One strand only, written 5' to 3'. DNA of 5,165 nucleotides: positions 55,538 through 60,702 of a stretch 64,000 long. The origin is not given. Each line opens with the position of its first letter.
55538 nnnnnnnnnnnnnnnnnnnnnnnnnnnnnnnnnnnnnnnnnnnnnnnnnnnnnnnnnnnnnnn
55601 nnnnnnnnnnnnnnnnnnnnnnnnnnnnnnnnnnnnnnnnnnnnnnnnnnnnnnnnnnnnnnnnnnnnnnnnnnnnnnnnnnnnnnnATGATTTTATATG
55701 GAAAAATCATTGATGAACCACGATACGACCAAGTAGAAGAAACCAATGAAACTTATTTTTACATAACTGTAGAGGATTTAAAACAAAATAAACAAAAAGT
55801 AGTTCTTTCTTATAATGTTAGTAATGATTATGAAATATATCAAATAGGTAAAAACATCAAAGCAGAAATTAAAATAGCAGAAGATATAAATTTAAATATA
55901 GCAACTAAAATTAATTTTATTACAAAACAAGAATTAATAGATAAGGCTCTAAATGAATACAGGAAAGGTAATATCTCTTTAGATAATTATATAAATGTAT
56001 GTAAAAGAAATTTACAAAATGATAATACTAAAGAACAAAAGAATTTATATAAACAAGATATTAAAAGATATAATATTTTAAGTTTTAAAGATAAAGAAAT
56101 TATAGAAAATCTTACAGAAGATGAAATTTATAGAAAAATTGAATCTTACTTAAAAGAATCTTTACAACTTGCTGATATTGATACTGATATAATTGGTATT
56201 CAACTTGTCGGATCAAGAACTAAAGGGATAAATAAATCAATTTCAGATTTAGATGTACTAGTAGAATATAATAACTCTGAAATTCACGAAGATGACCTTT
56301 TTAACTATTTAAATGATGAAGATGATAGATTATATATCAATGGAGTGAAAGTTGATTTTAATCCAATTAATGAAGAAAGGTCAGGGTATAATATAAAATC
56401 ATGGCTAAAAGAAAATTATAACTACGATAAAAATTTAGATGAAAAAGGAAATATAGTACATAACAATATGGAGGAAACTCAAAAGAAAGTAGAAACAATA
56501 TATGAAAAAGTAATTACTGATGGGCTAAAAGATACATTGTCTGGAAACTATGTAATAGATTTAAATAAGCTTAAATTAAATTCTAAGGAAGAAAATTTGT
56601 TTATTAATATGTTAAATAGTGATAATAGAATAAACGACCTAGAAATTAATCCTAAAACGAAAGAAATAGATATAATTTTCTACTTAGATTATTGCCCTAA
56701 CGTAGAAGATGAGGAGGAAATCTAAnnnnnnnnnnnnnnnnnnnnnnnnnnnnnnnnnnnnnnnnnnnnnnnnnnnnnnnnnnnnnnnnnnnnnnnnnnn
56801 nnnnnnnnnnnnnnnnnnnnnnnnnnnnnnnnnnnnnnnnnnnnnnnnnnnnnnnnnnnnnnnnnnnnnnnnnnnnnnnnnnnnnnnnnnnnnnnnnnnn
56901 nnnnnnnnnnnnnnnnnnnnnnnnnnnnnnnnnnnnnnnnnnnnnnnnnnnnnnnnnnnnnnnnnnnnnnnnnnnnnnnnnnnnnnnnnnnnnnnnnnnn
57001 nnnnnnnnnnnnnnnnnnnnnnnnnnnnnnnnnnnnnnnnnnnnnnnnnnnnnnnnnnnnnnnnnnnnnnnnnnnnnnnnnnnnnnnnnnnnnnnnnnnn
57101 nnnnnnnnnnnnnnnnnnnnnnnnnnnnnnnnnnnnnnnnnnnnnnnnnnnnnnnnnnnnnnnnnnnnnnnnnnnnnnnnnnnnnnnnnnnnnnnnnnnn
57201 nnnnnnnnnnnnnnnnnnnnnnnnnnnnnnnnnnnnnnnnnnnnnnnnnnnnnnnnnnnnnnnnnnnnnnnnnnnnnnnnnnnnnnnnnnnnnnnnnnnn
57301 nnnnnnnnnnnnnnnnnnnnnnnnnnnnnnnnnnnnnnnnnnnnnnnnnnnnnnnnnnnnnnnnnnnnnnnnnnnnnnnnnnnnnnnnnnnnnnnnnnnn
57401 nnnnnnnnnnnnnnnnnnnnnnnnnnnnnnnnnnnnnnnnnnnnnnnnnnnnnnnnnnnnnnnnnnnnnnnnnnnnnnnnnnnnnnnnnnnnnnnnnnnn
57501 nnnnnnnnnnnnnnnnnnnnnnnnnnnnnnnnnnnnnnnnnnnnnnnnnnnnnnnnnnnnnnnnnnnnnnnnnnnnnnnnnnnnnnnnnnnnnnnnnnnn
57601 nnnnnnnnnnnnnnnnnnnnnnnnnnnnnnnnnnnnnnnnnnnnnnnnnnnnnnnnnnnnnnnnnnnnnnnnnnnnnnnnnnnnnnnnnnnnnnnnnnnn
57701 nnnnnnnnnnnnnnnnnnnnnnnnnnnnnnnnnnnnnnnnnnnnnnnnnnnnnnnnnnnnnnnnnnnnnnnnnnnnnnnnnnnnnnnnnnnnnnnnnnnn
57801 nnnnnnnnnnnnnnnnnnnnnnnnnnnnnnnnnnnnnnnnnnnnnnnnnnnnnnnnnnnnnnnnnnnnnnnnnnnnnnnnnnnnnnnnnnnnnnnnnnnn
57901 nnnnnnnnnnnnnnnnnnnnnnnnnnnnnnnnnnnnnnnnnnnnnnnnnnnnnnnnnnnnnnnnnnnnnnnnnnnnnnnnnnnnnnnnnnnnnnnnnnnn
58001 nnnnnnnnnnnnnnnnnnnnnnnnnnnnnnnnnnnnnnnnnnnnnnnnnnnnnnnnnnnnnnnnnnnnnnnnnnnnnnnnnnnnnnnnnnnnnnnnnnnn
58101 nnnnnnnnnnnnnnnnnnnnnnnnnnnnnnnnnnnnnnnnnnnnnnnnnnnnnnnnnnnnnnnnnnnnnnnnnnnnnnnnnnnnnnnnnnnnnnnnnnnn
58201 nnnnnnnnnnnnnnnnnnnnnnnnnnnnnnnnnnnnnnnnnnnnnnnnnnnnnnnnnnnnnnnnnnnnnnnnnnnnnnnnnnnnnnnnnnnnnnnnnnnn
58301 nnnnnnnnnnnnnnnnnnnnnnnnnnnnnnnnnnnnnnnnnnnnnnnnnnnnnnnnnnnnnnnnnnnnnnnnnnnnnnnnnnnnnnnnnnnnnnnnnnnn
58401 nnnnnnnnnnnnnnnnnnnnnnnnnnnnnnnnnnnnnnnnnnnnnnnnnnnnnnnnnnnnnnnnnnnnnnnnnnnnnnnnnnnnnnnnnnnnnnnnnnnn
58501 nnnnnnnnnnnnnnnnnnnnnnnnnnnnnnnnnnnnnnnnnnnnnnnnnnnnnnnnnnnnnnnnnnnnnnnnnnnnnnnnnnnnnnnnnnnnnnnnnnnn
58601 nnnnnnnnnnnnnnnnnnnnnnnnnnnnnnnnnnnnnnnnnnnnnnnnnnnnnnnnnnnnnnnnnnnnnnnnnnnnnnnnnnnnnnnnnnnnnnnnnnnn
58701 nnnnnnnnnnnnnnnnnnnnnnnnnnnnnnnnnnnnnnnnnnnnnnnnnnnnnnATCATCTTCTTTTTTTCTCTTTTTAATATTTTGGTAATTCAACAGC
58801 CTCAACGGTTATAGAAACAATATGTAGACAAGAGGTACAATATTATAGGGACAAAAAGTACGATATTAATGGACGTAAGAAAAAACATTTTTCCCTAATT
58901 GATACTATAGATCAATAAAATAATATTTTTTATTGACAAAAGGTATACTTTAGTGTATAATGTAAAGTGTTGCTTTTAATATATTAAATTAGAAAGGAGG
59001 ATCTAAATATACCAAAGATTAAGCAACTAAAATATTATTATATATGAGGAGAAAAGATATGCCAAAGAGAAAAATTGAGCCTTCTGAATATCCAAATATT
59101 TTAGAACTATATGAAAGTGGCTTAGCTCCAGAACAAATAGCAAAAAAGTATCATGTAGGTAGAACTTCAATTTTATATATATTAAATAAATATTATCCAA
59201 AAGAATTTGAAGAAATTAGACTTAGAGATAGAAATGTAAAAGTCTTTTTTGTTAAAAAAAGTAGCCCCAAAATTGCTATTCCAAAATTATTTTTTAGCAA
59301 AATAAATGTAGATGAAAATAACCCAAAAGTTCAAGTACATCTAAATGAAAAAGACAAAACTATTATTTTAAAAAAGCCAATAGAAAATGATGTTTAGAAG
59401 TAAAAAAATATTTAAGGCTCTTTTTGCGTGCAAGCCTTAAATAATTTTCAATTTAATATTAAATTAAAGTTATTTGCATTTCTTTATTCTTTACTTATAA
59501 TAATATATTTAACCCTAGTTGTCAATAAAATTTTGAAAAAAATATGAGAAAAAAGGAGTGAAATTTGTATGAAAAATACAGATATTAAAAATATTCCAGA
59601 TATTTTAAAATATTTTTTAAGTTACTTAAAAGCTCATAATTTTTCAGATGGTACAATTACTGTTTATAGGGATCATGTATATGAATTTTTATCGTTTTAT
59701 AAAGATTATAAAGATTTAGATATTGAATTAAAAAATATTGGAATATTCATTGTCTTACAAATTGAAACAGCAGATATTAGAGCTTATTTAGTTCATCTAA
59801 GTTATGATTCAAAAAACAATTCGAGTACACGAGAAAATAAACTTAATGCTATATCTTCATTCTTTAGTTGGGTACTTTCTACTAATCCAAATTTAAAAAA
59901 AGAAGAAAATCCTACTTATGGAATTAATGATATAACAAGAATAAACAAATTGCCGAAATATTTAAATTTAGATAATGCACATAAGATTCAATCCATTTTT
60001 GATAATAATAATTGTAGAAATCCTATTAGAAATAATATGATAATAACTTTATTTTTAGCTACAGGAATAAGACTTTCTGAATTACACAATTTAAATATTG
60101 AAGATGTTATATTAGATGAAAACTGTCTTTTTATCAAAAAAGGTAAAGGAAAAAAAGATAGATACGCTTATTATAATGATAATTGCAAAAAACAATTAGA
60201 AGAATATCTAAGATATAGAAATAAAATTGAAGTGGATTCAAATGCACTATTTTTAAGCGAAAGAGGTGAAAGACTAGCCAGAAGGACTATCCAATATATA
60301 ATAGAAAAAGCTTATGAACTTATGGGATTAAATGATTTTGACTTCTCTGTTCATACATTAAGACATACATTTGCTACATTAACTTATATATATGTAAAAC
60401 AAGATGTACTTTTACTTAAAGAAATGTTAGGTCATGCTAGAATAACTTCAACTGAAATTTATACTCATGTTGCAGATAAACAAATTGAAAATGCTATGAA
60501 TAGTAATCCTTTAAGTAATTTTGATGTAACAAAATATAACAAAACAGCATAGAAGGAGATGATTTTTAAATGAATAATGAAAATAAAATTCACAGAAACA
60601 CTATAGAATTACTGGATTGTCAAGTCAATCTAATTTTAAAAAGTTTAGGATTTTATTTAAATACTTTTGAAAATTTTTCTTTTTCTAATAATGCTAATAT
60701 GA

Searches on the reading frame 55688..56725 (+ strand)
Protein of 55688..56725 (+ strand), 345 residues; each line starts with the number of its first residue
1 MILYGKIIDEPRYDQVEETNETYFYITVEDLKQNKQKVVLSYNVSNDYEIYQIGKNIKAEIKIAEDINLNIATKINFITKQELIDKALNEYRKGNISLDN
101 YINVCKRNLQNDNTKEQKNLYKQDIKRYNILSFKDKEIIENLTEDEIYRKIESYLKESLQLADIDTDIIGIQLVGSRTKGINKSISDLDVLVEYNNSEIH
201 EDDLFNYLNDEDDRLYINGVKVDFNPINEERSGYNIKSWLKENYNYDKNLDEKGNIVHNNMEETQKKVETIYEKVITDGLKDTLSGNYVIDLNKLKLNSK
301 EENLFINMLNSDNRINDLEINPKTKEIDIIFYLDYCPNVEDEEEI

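Call 63: search_protein_families(library=pfam, proteins=[window:55688-56725:+], max_evalue=0.001)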
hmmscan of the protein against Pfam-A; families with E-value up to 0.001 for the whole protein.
window:55688-56725:+ (345 aa): 1 family
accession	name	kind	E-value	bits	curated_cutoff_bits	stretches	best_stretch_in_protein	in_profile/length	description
PF01909.29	NTP_transf_2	-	2.9e-07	31.2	21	1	166-242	13-89/93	Nucleotidyltransferase domain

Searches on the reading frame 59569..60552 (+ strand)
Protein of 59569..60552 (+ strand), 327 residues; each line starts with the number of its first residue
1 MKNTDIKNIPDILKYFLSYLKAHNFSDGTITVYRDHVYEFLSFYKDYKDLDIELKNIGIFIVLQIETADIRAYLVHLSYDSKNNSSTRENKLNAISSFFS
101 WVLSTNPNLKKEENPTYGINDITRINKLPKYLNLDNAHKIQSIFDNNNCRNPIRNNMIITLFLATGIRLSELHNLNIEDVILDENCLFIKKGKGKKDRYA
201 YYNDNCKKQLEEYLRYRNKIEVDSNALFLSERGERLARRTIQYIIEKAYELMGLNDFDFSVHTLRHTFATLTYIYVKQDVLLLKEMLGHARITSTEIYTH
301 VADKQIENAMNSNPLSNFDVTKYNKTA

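Call 63: search_protein_families(library=pfam, proteins=[window:59569-60552:+], max_evalue=0.001)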
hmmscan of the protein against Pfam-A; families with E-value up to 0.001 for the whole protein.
window:59569-60552:+ (327 aa): 3 families
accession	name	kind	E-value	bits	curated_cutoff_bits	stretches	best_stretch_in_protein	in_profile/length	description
PF00589.27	Phage_integrase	-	4e-33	115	27.1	1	138-304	6-171/172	Phage integrase family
PF13495.12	Phage_int_SAM_4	-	7.7e-11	42.7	27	1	13-105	2-81/85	Phage integrase, N-terminal SAM-like domain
PF02899.23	Phage_int_SAM_1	-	5.7e-05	23.8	22.3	1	14-103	2-80/83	Phage integrase, N-terminal SAM-like domain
